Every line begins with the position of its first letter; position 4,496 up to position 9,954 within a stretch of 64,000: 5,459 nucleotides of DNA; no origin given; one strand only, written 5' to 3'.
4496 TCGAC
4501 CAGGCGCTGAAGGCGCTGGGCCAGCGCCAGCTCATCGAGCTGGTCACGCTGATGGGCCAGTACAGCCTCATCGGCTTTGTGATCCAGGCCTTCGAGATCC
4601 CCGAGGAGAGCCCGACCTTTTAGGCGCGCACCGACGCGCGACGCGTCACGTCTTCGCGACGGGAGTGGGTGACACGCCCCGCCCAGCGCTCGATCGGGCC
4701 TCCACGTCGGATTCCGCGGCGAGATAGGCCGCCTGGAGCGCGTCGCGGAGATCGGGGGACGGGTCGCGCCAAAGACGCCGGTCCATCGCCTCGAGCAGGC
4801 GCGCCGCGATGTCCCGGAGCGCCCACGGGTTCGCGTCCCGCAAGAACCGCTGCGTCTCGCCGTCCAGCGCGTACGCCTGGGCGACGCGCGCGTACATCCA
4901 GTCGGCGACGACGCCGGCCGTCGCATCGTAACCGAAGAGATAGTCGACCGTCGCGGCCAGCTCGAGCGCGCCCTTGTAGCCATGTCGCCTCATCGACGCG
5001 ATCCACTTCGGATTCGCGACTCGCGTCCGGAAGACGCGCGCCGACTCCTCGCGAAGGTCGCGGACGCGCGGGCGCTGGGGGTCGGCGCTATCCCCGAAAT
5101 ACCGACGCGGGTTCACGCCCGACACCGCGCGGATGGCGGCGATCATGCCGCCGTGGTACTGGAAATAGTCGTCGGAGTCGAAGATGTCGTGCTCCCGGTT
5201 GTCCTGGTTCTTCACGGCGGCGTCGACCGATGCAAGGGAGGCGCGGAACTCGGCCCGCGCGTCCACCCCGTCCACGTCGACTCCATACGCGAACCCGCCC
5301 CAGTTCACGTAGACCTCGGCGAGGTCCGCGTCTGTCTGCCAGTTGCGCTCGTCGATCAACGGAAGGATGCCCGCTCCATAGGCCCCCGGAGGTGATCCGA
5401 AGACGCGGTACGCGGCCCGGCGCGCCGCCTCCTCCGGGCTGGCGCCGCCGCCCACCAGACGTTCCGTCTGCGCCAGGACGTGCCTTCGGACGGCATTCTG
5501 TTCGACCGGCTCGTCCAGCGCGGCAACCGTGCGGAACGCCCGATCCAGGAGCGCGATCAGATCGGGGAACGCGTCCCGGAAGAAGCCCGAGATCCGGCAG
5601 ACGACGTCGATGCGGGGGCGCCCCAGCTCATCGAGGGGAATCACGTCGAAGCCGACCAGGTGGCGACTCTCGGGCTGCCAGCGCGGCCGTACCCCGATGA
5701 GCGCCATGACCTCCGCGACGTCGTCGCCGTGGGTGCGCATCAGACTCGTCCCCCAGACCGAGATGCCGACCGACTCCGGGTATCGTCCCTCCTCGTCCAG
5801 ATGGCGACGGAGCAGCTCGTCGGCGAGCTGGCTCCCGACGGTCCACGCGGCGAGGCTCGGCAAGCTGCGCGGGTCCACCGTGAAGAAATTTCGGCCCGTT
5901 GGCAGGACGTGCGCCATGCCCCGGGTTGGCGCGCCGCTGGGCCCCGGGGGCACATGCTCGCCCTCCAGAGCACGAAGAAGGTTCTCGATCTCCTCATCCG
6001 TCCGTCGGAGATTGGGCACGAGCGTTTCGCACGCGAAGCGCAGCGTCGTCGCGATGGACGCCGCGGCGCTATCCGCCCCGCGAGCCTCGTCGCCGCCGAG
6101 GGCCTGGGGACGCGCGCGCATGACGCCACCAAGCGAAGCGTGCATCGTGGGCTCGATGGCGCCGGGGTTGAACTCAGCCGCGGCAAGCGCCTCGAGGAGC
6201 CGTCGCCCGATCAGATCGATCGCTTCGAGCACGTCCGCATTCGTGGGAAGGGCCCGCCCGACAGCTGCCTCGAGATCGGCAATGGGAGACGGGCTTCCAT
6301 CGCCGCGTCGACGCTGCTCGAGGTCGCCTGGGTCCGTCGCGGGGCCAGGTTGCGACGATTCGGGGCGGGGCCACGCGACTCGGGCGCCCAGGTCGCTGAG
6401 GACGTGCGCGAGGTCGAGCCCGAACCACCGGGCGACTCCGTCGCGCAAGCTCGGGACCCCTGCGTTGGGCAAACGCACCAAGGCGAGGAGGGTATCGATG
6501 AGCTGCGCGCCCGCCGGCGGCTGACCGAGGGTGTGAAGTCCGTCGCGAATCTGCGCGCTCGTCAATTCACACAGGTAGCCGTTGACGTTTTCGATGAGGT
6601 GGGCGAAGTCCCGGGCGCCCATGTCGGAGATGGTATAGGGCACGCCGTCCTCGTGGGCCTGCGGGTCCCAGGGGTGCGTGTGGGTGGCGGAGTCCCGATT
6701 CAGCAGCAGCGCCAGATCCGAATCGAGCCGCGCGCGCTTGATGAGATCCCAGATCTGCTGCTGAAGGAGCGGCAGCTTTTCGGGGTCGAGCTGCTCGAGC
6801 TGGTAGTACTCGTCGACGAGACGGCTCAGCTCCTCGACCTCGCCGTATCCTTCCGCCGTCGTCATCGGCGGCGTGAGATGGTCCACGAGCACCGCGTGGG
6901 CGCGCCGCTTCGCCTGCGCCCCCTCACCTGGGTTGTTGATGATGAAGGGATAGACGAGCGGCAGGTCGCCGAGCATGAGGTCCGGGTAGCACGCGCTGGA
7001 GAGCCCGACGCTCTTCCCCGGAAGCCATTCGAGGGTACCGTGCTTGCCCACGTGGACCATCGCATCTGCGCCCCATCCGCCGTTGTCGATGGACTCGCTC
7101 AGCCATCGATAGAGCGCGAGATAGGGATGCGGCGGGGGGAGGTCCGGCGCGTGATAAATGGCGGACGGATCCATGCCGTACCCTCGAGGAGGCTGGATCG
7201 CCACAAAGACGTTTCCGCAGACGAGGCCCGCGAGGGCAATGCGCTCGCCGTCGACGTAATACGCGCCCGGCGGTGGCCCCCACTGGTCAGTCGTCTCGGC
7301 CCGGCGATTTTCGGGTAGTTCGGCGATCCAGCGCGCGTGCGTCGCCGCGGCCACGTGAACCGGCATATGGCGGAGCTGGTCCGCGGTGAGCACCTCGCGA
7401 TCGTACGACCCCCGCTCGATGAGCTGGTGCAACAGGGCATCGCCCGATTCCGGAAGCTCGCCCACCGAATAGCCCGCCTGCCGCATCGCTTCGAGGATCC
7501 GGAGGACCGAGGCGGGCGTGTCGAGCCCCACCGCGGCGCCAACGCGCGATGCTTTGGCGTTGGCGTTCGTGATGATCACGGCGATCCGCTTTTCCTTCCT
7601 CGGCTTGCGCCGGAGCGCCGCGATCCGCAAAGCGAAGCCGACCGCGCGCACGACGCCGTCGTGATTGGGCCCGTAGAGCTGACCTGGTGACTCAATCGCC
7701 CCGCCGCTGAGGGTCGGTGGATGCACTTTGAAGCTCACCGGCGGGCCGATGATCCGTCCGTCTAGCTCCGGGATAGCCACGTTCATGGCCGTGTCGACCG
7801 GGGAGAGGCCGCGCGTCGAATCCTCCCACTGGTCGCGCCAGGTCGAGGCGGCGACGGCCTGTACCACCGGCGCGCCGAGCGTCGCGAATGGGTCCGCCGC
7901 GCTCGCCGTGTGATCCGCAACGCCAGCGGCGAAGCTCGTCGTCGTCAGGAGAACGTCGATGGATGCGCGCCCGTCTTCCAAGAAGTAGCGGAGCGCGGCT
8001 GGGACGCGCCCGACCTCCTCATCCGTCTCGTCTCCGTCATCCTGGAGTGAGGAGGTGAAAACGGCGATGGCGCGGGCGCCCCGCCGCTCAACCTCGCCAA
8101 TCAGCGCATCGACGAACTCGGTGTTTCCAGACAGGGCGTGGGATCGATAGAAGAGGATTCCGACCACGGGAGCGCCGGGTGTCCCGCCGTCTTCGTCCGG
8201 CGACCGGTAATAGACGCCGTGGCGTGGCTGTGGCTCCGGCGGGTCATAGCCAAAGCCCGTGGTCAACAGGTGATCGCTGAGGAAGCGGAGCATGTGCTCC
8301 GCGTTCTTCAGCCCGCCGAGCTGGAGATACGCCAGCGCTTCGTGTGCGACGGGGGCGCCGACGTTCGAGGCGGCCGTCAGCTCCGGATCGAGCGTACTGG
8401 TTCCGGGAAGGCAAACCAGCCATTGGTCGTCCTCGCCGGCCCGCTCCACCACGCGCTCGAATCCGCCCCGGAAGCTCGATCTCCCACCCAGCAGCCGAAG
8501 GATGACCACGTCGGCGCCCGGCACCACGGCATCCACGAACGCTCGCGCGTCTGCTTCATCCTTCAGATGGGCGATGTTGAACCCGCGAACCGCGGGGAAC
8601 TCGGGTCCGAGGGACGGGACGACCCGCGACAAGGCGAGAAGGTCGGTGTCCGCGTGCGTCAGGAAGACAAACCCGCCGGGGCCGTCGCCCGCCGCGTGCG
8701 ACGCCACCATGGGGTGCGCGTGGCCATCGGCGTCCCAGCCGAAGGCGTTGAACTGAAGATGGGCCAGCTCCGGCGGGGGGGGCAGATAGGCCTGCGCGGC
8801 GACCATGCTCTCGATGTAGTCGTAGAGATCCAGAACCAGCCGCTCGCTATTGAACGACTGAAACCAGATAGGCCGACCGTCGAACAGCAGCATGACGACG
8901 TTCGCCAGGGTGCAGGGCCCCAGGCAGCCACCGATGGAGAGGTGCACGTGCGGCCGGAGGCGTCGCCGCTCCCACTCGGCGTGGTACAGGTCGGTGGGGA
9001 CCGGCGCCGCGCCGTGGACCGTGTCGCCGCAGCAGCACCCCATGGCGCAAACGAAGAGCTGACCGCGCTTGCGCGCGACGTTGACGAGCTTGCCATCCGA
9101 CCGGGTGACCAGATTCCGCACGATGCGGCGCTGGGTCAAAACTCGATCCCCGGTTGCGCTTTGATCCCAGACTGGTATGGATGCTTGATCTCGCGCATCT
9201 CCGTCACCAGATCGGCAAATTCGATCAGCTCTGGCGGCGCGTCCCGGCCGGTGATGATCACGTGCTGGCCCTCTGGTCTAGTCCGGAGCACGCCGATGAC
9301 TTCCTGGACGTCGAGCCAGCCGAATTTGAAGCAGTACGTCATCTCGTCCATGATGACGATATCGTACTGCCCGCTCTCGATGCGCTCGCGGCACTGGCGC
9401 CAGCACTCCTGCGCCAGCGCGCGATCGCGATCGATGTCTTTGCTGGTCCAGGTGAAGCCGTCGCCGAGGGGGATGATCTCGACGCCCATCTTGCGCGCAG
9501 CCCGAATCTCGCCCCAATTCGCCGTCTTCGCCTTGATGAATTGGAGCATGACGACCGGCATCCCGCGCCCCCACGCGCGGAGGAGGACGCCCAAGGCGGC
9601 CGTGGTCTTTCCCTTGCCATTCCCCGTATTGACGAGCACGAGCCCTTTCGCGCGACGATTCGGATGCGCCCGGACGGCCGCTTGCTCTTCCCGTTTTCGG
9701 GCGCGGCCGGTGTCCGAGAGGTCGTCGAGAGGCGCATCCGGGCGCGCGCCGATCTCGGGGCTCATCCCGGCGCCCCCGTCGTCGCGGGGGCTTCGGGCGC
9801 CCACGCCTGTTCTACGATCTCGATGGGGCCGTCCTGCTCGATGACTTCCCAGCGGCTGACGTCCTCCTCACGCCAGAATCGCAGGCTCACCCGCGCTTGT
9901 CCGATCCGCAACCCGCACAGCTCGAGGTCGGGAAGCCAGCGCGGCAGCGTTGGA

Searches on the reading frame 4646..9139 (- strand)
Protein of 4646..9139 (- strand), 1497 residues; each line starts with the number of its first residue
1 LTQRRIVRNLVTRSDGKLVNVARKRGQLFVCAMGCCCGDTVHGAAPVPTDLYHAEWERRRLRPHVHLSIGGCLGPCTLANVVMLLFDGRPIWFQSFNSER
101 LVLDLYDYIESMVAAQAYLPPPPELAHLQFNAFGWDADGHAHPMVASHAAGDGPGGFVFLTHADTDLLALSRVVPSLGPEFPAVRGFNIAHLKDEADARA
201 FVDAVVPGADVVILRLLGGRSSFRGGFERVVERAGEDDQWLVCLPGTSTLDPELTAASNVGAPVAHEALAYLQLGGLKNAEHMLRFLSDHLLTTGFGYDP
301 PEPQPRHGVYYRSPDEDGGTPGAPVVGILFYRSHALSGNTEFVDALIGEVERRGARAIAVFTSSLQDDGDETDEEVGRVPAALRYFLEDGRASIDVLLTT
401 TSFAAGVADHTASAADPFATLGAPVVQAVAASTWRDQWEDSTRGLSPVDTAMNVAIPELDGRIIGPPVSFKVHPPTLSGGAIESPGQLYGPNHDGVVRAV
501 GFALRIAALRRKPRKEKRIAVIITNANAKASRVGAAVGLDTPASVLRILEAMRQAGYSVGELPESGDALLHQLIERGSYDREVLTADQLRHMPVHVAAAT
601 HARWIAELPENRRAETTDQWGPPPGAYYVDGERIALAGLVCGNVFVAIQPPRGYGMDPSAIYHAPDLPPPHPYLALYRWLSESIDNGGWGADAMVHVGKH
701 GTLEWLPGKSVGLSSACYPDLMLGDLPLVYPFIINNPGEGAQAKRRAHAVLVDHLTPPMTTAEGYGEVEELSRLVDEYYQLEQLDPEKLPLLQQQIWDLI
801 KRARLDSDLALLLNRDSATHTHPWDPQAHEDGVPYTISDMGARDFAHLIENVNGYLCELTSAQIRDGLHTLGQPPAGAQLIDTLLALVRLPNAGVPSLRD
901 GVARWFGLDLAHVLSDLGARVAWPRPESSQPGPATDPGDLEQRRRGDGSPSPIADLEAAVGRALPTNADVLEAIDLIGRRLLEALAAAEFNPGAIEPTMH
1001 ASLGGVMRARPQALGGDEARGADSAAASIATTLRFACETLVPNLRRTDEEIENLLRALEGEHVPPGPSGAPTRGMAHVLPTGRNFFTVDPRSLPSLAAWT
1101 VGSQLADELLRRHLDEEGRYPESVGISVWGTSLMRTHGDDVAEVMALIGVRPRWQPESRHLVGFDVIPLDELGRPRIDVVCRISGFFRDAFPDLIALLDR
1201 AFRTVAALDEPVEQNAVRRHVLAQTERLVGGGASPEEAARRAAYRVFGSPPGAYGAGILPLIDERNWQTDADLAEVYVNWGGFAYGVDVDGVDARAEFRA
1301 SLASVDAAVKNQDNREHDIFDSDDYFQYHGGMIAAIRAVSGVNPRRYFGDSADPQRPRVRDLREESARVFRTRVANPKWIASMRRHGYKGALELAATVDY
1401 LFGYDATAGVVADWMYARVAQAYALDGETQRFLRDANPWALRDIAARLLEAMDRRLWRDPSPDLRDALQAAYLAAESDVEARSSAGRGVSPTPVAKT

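Call 67: search_protein_families(library=pfam, proteins=[window:4646-9139:-], max_evalue=0.0001)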
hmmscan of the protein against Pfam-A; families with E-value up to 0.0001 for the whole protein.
window:4646-9139:- (1497 aa): 1 family
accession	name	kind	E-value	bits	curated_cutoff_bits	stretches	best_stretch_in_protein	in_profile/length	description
PF02514.21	CobN-Mg_chel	-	0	1316.3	24.5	1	270-1461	2-1087/1090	CobN/Magnesium Chelatase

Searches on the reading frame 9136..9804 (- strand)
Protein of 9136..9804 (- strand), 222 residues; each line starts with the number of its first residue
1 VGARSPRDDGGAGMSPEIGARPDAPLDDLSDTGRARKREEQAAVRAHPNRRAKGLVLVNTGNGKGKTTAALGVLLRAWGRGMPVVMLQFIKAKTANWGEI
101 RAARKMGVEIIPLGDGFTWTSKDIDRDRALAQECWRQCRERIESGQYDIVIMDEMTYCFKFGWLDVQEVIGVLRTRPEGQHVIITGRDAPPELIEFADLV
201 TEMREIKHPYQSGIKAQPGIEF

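Call 67: search_protein_families(library=pfam, proteins=[window:9136-9804:-], max_evalue=0.0001)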
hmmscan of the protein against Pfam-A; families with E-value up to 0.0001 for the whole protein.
window:9136-9804:- (222 aa): 1 family
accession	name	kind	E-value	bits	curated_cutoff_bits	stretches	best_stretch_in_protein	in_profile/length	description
PF02572.21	CobA_CobO_BtuR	-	8.3e-67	225.1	25.7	1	53-222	2-172/172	ATP:corrinoid adenosyltransferase BtuR/CobO/CobP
